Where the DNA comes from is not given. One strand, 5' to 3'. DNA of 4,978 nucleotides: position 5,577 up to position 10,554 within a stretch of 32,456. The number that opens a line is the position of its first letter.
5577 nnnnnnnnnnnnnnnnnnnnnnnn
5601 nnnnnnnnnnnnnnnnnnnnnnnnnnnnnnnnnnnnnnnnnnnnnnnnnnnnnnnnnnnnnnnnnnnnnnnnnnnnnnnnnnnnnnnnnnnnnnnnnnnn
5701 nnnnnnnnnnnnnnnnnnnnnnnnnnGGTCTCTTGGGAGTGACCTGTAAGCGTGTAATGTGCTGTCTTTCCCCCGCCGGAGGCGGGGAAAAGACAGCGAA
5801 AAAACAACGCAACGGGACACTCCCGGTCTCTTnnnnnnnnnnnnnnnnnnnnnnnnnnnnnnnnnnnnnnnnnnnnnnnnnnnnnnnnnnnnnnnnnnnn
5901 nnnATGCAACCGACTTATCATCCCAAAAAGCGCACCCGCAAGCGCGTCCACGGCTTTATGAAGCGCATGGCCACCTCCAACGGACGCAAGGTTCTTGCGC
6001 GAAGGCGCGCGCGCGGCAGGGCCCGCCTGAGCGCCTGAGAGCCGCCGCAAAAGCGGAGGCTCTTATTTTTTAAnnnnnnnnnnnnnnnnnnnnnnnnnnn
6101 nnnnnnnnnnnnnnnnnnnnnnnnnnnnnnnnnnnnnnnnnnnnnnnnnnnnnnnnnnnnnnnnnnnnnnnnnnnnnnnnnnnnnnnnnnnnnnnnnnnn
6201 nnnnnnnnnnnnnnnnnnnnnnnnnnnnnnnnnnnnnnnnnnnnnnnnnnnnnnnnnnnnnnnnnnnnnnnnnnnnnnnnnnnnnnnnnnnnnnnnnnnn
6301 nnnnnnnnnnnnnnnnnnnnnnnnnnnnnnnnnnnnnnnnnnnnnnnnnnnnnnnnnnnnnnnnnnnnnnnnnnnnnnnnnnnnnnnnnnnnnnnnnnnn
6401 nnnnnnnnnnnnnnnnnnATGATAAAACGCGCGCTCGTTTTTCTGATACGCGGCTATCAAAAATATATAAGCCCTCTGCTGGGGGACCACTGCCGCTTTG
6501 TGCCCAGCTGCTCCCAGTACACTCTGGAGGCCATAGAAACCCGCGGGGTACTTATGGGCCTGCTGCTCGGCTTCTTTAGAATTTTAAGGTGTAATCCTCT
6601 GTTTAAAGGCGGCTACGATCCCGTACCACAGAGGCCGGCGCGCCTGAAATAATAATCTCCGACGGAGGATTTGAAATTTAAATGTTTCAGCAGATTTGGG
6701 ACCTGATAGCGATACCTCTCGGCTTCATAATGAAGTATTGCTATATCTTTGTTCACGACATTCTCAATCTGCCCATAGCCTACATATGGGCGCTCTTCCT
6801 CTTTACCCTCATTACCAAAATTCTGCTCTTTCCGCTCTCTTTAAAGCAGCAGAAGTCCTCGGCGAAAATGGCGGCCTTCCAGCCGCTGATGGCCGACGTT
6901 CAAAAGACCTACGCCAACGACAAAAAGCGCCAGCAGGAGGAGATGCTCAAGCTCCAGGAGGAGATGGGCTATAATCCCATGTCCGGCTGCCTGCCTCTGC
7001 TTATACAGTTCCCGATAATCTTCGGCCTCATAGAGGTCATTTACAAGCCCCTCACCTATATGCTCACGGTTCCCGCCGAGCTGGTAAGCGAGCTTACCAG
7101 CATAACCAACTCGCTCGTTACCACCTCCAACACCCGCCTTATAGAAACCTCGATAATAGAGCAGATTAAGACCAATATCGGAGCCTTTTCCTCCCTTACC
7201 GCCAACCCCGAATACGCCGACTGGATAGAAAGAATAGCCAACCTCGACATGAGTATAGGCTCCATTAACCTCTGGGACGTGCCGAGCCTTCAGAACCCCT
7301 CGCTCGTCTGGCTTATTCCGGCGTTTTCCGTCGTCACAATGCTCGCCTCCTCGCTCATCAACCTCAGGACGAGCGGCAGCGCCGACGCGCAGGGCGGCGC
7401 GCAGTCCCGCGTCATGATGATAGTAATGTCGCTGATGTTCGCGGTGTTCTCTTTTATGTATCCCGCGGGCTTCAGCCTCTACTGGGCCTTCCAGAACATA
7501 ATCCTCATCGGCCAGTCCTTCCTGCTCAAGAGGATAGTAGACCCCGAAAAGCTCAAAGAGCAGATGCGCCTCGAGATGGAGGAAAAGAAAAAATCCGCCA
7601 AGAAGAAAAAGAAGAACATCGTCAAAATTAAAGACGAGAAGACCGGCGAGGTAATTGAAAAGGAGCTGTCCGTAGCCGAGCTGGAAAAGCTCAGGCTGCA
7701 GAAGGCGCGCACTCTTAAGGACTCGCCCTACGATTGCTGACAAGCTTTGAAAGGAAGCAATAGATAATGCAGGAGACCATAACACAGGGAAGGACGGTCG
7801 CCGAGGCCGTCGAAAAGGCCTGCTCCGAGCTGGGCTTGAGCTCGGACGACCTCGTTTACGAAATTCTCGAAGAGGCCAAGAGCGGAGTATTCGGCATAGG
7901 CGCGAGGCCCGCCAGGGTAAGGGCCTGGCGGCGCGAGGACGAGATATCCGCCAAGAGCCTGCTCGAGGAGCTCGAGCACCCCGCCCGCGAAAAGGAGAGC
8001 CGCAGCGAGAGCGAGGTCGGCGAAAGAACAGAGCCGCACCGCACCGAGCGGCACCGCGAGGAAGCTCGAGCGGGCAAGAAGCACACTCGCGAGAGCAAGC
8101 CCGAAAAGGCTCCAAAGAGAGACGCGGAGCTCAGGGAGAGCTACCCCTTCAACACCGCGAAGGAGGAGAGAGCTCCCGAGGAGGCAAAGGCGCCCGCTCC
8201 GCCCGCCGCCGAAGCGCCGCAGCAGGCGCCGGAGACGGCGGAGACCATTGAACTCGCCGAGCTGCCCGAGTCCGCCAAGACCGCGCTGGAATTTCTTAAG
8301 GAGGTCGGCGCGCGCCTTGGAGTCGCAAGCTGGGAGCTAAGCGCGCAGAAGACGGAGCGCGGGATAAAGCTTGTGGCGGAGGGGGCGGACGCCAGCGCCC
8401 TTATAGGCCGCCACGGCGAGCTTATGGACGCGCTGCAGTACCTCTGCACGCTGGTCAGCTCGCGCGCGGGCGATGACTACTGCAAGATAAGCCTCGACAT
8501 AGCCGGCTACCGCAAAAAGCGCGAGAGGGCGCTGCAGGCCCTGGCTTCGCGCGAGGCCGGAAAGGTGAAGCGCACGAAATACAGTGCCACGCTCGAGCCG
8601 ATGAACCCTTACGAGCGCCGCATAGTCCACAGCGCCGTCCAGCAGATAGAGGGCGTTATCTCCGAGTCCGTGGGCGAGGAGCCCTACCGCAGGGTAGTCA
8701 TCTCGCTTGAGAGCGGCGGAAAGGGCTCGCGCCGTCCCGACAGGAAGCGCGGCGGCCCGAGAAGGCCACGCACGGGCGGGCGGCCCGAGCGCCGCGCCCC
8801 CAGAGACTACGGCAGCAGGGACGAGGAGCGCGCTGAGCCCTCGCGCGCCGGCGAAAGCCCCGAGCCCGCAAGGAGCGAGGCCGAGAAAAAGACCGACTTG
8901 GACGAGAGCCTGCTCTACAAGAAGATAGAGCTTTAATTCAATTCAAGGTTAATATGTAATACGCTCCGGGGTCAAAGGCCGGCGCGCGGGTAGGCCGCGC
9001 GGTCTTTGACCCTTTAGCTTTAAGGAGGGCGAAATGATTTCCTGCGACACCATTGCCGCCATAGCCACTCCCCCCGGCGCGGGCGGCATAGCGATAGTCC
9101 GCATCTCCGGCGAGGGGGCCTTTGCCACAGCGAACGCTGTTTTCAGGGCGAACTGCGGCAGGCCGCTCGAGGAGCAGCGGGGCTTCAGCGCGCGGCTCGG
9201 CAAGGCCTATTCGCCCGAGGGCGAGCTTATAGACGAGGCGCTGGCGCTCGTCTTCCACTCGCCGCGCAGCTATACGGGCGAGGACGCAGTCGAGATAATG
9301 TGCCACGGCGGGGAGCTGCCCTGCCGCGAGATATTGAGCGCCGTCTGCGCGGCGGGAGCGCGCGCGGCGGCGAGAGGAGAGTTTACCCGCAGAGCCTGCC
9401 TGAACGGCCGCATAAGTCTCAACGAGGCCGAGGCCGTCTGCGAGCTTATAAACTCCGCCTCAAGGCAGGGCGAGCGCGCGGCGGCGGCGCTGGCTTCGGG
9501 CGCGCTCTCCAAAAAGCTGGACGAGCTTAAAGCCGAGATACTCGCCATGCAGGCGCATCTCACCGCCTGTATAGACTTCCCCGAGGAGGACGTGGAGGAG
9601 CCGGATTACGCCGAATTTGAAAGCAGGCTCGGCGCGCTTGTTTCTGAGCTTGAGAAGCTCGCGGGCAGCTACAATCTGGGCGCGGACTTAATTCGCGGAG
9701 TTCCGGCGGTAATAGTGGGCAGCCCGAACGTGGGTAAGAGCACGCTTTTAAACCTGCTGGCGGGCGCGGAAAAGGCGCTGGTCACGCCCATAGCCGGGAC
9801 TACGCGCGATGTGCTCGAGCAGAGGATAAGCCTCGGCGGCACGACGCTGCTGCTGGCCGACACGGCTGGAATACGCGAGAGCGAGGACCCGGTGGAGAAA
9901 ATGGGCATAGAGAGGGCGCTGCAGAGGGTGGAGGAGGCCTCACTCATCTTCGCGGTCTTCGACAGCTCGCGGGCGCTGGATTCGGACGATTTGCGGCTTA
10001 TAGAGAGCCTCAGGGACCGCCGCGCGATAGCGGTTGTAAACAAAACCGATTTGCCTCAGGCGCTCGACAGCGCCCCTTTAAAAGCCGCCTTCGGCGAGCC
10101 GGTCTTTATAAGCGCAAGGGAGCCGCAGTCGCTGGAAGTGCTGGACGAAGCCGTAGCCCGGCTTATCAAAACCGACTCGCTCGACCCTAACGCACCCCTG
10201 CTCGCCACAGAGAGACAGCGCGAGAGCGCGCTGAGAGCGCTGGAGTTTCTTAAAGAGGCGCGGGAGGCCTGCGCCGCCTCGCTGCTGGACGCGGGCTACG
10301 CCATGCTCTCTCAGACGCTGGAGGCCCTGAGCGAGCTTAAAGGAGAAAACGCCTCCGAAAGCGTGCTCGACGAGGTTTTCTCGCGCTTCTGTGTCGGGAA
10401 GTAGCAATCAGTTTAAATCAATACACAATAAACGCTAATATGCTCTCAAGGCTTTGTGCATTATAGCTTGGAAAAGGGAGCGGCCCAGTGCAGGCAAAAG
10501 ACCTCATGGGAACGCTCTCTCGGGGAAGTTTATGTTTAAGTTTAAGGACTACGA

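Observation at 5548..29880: Dense, previously unannotated family of palindromic MITE/REP-like repeats occupying nearly every intergenic spacer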

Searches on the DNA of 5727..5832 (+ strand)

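Call 45: build_rna_model(alignment_id=A1, structure=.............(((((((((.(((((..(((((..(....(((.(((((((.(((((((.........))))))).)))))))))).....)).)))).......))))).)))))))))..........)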
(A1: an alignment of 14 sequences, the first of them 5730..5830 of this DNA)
Model R1 built from alignment A1 (14 sequences, 132 columns); structure: as given.
model positions 91; base pairs 32; branch points 0; effective number of sequences 13.36; information 0.627 bits per position. Calibrated on 0.2 Mb of random sequence (short: E-values are rough).
structure used (alignment columns):
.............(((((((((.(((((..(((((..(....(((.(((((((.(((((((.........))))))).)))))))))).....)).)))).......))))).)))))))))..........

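Call 46: search_with_rna_model(model_id=R1, source=window, filters=off, max_evalue=5, make_alignment=true)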
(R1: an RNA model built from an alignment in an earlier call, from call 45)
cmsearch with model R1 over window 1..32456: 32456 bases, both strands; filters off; matches with E-value up to 5: 37.
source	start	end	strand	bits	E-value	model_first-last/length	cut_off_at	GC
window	5738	5828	+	87.5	7.7e-22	1-91/91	no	0.57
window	21438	21522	-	66.3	5.1e-16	1-91/91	no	0.59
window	28401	28489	+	62.6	5.4e-15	1-91/91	no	0.58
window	21445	21535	+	48.9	3.2e-11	1-91/91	no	0.62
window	26773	26847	+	47.9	6.1e-11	1-91/91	no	0.6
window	15537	15611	+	46.4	1.5e-10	1-91/91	no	0.63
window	24719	24804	+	46.3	1.7e-10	1-91/91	no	0.48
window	5731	5821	-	45.1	3.5e-10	1-91/91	no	0.55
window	20610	20700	-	43.8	8.2e-10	1-91/91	no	0.55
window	13345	13421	-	36.6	7.4e-08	1-91/91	no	0.62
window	17891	17972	-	35.8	1.3e-07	1-91/91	no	0.51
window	23429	23508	+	34.4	3.1e-07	1-91/91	no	0.54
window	28159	28240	-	32.3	1.1e-06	1-91/91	no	0.63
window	14831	14907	+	31.4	2.1e-06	1-91/91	no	0.62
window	24710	24797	-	19.5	0.0037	1-91/91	no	0.5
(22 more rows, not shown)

Alignment A2: 37 matches aligned to the model, 186 columns, each read 5' to 3' on its own strand. Consensus structure (alignment columns), stored with it:
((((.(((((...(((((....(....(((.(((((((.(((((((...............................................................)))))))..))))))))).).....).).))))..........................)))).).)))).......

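Call 48: search_dna_similar(query=window:5727-5832:+, collection=plasmids, mode=distant, max_evalue=1, max_rows=15)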
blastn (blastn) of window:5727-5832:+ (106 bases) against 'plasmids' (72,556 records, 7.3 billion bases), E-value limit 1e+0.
No match.

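Call 51: search_with_rna_model(model_id=R1, sources=[L199, L200, L074, L075, L076, L077, L078, L037, L039, L072, L099, L014, L027, L057, L025], max_evalue=1)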
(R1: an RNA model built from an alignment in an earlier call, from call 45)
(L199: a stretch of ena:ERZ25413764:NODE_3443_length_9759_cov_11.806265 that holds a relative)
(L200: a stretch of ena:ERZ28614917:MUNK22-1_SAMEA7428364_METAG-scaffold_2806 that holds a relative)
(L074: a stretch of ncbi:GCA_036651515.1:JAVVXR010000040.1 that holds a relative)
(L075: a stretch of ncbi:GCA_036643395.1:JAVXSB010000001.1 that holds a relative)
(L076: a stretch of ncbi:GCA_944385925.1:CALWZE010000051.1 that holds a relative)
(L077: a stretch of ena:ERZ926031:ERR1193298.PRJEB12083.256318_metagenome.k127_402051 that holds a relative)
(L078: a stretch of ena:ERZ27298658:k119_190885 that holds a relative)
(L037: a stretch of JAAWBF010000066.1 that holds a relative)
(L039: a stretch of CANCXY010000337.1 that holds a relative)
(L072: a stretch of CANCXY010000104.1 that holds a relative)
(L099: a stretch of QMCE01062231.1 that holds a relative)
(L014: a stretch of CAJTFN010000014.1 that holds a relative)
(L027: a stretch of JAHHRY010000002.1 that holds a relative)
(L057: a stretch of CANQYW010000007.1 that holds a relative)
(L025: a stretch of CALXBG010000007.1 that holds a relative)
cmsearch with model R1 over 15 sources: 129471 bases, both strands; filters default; matches with E-value up to 1: 17.
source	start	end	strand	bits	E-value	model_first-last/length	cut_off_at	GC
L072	2582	2672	+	72.4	4.5e-17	1-91/91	no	0.57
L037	661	751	+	71.2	9.6e-17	1-91/91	no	0.53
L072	2575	2665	-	45.2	1.3e-09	1-91/91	no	0.56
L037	654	744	-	44.5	2e-09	1-91/91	no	0.51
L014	3733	3797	-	27.4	0.0001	1-91/91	no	0.71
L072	799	880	-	27.1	0.00012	1-91/91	no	0.48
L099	368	448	-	26.4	0.0002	1-91/91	no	0.64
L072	807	883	+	25.6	0.00031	1-91/91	no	0.51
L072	1806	1885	+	25.4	0.00037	1-91/91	no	0.62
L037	2389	2471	-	24.5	0.00063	1-91/91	no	0.6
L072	1803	1878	-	19.9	0.012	1-91/91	no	0.62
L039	417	501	-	16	0.14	1-91/91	no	0.6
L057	5372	5445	+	15.9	0.15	1-91/91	no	0.39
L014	6140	6220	+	15.5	0.19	1-91/91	no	0.72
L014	499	567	-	14.7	0.31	1-91/91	no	0.71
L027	4495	4557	-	14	0.49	1-91/91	no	0.56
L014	6136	6213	-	13.7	0.6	1-91/91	no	0.72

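Call 68: search_with_rna_model(model_id=R1, sources=[L201, L202], max_evalue=1)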
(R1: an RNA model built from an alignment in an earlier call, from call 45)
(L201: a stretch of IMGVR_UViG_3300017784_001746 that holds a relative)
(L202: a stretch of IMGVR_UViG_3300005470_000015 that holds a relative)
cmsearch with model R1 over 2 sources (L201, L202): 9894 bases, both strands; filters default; matches with E-value up to 1: 2.
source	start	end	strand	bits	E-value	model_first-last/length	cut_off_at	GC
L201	393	469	-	17.2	0.0049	1-91/91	no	0.58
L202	7851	7888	+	16.3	0.0088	1-91/91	no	0.55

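Call 87: search_with_rna_model(model_id=R1, sources=[L203, L204, L205, L099], max_evalue=1, filters=off)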
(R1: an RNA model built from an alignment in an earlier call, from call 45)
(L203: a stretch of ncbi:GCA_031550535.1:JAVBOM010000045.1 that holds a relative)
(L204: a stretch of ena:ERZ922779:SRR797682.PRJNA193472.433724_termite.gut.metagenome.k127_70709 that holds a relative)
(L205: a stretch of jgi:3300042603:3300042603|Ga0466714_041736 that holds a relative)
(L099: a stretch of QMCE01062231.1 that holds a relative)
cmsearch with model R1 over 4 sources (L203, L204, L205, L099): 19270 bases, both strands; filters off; matches with E-value up to 1: 4.
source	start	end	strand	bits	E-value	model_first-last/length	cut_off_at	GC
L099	368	448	-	26.4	3e-05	1-91/91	no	0.64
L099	444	511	+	13.3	0.11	1-91/91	no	0.59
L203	4839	4951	+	10.5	0.65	1-91/91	no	0.61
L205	3985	4047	-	10.4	0.73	1-91/91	no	0.46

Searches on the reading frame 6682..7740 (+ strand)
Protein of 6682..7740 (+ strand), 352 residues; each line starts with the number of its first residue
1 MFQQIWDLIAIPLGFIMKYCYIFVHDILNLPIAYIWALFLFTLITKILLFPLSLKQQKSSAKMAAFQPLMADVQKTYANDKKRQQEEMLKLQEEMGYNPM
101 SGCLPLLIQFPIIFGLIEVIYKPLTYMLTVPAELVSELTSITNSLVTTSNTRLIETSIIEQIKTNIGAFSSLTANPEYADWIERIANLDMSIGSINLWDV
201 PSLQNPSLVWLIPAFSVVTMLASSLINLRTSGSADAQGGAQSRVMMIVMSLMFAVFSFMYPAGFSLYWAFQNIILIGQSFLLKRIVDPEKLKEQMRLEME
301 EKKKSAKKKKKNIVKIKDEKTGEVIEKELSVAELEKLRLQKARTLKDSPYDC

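Call 5: search_protein_families(library=pfam, proteins=[window:6682-7740:+])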
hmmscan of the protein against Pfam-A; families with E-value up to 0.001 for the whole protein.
window:6682-7740:+ (352 aa): 1 family
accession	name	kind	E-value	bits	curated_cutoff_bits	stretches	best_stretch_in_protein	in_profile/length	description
PF02096.25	60KD_IMP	-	2.9e-44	151.4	35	1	34-283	1-162/163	60Kd inner membrane protein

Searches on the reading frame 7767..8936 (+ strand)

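Call 5: search_protein_families(library=pfam, proteins=[window:7767-8936:+])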
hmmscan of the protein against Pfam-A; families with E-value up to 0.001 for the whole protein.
window:7767-8936:+ (389 aa): 3 families
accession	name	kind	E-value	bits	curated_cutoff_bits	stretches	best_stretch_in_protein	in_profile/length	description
PF01424.28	R3H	-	4.1e-19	68.8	26.8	1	255-313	2-59/60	R3H domain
PF14804.11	Jag_N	-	4.7e-19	69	25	1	7-54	2-49/50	Jag N-terminus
PF13083.13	KH_KhpA-B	-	1.5e-08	34.8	32.1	1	188-238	19-69/73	KhpA/KhpB, KH domain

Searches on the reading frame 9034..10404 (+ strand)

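Call 5: search_protein_families(library=pfam, proteins=[window:9034-10404:+])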
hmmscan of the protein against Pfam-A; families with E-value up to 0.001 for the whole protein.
window:9034-10404:+ (456 aa): 5 families
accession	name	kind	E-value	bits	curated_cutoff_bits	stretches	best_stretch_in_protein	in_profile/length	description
PF12631.12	MnmE_helical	-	2.1e-39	136.2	40.1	1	129-453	1-211/211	MnmE helical domain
PF10396.14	TrmE_N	-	5.8e-38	130.1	29.8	1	6-126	1-117/117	GTP-binding protein TrmE N-terminus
PF01926.29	MMR_HSR1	-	2.9e-24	85.8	21.9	1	226-337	3-113/113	50S ribosome-binding GTPase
PF02421.24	FeoB_N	-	3.1e-08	33.7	27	1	226-370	4-152/156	Ferrous iron transport protein B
PF00350.29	Dynamin_N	-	0.0004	20.9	27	0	226-261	2-36/168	Dynamin family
